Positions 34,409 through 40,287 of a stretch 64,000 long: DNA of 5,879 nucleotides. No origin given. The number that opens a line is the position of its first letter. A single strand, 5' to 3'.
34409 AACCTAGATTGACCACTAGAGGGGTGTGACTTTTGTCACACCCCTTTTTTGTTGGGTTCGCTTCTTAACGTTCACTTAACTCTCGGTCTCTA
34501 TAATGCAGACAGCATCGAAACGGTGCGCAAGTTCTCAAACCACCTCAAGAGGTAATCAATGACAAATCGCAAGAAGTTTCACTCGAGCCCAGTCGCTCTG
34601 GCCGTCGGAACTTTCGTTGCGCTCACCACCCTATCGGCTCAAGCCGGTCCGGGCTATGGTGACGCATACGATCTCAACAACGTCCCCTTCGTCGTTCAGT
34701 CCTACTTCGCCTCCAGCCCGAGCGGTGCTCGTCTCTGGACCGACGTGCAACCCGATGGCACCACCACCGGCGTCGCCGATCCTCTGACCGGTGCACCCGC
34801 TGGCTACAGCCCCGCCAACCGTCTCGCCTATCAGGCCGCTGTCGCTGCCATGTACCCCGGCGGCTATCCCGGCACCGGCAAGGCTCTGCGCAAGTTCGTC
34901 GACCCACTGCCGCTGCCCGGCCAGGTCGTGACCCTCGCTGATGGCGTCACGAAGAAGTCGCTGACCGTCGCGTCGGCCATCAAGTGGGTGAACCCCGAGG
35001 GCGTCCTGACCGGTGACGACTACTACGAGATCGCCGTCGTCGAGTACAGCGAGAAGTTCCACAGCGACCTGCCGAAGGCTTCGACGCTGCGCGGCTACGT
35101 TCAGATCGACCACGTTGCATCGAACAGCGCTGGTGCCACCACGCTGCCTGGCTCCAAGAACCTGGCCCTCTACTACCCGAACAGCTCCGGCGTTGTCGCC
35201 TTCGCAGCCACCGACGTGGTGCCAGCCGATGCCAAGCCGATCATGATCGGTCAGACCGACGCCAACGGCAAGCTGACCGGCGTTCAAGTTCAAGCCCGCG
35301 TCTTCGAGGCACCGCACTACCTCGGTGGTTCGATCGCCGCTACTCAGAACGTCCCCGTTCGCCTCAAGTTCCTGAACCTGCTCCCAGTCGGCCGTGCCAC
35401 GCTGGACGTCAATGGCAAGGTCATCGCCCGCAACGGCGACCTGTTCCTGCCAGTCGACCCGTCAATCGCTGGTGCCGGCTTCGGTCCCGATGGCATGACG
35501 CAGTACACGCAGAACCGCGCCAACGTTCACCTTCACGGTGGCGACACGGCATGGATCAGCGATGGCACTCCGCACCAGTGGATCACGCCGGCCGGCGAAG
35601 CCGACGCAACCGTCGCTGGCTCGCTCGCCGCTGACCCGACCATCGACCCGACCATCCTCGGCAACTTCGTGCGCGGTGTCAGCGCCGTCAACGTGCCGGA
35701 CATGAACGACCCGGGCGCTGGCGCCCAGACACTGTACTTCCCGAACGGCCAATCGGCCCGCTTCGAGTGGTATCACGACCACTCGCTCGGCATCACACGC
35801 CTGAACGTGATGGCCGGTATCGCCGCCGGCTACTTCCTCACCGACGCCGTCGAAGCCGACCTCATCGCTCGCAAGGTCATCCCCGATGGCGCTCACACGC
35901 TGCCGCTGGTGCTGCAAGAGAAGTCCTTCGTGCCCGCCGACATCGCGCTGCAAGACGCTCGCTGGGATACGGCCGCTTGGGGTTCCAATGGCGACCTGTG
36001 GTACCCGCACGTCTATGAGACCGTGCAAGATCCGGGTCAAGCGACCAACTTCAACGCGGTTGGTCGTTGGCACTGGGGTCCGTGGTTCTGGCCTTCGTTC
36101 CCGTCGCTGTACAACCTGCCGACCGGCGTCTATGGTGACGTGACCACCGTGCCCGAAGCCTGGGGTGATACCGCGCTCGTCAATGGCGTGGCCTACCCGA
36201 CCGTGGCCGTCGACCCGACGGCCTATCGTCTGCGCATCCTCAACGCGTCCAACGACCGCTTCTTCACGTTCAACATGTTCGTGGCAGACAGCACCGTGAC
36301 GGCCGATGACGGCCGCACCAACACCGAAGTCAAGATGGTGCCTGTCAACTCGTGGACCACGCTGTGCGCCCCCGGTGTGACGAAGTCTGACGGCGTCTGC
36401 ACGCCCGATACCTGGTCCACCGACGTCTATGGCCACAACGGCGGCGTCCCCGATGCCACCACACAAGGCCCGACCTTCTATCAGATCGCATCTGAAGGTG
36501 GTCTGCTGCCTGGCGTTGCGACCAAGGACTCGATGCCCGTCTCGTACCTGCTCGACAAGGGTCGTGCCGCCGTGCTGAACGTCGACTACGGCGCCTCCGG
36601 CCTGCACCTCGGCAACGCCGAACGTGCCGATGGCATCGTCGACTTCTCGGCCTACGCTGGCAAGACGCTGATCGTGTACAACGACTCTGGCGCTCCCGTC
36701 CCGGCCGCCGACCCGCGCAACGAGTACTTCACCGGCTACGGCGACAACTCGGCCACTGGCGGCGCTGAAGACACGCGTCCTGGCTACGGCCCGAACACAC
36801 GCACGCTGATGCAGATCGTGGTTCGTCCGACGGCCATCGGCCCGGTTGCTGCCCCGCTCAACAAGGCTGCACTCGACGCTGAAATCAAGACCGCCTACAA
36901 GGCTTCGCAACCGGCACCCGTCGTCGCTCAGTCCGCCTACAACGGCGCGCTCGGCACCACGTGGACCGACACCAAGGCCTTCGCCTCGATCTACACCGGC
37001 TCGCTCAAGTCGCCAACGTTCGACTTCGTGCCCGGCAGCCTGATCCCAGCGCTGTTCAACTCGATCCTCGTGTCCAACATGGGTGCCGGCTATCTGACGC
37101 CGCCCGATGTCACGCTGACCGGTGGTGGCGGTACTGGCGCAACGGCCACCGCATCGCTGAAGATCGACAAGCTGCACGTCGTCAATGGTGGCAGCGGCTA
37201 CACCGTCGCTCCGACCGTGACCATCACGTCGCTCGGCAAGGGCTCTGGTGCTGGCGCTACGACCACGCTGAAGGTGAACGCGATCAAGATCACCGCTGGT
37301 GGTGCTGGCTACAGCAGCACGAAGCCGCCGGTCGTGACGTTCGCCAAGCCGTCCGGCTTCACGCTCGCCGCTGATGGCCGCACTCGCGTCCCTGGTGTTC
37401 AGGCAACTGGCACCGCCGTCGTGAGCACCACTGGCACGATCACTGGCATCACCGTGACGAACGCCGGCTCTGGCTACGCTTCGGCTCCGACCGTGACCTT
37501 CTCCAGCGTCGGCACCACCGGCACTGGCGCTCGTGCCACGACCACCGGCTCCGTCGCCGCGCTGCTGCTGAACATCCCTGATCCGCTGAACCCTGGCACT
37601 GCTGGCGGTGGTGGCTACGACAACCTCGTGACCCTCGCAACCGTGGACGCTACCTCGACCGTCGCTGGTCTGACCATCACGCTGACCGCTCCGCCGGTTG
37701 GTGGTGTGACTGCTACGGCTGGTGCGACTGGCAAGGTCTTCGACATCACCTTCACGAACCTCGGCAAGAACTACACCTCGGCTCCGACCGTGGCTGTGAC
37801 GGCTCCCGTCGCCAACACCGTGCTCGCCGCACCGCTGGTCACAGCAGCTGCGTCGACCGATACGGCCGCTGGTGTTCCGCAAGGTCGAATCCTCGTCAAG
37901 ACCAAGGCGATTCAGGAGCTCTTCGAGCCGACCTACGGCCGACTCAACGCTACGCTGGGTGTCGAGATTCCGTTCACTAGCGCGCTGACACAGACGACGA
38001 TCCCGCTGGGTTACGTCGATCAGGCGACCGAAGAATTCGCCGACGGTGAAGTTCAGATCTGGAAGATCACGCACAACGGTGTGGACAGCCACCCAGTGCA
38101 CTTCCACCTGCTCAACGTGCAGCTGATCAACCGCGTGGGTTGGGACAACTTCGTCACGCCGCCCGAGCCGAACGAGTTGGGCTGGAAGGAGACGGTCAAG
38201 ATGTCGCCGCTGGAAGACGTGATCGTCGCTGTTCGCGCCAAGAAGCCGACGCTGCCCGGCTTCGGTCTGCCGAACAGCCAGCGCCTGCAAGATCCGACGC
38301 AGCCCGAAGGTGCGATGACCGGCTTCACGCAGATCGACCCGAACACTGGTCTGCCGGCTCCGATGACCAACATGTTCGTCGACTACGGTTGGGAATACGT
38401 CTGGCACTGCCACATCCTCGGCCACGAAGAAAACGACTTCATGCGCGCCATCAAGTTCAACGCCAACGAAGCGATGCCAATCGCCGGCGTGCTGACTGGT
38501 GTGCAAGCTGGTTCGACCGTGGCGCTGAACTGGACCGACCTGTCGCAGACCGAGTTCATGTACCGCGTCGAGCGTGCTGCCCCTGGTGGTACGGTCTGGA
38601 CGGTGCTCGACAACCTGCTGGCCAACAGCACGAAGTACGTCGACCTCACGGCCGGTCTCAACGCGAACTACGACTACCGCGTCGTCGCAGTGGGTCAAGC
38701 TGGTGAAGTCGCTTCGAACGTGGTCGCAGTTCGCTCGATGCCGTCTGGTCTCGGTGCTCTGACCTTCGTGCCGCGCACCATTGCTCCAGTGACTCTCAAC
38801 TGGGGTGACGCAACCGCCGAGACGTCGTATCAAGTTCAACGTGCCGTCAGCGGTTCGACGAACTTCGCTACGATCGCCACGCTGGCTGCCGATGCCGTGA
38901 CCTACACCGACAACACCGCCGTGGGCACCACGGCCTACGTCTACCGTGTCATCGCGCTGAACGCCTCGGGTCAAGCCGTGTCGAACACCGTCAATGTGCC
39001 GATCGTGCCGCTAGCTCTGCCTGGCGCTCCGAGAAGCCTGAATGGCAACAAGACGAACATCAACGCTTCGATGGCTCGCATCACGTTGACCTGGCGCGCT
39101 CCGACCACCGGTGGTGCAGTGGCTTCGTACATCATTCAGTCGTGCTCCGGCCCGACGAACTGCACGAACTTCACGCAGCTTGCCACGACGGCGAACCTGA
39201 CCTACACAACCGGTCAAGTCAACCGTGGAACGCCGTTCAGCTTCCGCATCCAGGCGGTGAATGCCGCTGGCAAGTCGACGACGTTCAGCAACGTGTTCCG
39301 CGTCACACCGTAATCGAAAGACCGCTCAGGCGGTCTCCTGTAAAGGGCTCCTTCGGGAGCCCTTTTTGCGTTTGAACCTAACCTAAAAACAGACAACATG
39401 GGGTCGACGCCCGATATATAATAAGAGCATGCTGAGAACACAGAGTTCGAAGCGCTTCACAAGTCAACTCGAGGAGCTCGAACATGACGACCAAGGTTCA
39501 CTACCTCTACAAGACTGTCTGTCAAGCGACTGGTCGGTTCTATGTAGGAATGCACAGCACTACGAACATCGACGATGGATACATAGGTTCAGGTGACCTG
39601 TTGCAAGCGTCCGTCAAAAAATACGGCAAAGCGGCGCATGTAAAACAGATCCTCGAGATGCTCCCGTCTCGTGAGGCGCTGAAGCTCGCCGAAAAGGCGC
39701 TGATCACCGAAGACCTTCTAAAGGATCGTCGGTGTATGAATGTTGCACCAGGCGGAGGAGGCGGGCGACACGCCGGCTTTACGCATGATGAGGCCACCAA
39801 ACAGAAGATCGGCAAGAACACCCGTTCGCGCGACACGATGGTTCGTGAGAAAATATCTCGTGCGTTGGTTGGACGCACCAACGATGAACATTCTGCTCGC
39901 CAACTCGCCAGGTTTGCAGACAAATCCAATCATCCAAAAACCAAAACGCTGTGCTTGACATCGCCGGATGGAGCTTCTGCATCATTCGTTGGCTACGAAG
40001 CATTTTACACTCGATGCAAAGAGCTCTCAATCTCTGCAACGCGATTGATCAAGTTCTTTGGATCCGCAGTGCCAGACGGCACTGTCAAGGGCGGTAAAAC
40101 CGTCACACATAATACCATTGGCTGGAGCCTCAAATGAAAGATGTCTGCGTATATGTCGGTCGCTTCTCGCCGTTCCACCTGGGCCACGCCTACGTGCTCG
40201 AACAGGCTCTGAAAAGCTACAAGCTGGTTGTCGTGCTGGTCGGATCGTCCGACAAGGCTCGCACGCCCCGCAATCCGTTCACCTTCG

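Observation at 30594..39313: A phage carrying a candidate manganese-oxidation system: two multicopper oxidases plus a SCO-cytochrome c chaperone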

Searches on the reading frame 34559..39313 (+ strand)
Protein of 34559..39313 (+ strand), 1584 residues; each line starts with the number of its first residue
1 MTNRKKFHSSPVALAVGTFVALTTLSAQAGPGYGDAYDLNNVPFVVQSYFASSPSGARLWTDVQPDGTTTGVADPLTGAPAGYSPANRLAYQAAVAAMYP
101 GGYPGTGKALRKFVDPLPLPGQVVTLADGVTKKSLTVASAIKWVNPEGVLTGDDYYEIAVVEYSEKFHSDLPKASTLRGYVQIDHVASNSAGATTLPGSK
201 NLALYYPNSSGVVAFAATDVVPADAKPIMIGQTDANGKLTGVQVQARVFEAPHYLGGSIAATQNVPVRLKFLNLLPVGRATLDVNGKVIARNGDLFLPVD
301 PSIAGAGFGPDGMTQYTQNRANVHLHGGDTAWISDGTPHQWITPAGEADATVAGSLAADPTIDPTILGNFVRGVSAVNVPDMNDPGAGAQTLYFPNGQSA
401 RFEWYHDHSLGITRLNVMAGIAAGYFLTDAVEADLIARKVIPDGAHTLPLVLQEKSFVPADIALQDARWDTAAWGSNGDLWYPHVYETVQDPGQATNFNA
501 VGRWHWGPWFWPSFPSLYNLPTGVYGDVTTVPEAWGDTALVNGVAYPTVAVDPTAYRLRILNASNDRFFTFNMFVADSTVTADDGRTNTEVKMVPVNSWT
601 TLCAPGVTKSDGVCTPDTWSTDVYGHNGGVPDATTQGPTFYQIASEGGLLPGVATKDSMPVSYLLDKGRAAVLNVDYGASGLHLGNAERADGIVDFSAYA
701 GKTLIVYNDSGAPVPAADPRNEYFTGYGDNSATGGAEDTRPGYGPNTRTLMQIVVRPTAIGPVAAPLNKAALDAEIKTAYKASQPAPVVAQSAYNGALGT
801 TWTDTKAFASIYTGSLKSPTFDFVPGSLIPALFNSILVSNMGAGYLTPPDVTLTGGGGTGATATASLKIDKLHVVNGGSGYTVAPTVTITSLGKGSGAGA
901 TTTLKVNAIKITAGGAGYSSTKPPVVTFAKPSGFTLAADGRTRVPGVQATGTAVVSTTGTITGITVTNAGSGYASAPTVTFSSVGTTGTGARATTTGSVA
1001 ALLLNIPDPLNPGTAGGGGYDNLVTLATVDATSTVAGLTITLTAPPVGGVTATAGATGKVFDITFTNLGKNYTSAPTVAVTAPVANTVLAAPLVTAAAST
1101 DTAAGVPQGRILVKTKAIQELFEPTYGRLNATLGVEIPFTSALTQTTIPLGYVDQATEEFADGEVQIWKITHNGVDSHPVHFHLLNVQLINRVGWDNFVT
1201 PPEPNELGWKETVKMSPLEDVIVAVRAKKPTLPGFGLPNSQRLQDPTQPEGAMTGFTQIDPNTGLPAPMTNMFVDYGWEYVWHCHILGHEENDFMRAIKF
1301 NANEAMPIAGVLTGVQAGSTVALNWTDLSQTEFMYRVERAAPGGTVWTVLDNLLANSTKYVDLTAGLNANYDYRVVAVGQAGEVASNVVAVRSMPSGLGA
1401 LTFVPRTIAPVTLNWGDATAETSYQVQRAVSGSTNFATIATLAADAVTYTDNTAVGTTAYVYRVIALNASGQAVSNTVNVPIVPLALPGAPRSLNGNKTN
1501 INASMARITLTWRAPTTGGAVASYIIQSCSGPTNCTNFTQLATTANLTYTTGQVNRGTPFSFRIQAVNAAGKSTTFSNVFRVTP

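Call 3: search_protein_families(library=pfam, proteins=[window:34559-39313:+], max_evalue=0.01)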
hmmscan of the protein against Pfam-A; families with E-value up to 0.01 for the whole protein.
window:34559-39313:+ (1584 aa): 2 families
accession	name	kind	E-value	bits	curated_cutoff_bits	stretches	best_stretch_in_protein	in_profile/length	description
PF07731.20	Cu-oxidase_2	-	5.1e-08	33.2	20.4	1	1159-1230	36-110/137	Multicopper oxidase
PF00041.27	fn3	-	5.5e-08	33.3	25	1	1505-1580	13-81/84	Fibronectin type III domain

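Call 4: search_protein_families(library=ncbifam, proteins=[window:34559-39313:+], max_evalue=0.01)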
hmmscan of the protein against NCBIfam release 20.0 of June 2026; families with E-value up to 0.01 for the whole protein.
window:34559-39313:+ (1584 aa): 3 families
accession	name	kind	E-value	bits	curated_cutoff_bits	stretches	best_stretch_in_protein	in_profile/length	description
NF045554.1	AmiPhnlOxPhsA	equivalog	6.2e-25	87.8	950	2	389-456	141-204/581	O-aminophenol oxidase PhsA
NF008205.1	PRK10965.1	equivalog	5.4e-15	55.2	525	2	527-573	202-249/529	multicopper oxidase CueO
NF008135.0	PRK10883.1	equivalog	9.8e-07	27.6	581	1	534-574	207-247/471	cell division protein FtsP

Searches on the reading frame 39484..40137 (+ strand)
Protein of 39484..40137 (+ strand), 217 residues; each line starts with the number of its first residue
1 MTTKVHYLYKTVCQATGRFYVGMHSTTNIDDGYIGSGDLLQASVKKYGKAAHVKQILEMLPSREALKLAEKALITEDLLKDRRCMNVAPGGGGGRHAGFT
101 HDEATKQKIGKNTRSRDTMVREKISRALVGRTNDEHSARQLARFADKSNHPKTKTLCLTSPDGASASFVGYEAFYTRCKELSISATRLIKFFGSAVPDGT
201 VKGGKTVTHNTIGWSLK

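Call 21: search_protein_families(library=phrogs, proteins=[window:39484-40137:+], max_evalue=0.001)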
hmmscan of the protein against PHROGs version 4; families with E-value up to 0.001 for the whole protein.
window:39484-40137:+ (217 aa): 3 families
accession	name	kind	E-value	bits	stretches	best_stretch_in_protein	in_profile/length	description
phrog_314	-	DNA, RNA and nucleotide metabolism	7.8e-29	102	1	1-190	174-372/574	homing endonuclease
phrog_447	-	other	7.4e-06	26.9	1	4-81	25-118/148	NAD synthetase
phrog_19446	-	DNA, RNA and nucleotide metabolism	0.00026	21.6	1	6-132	2-130/254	homing endonuclease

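Call 22: search_protein_families(library=pfam, proteins=[window:39484-40137:+], max_evalue=0.001)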
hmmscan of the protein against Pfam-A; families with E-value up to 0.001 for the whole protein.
window:39484-40137:+ (217 aa): 0 families
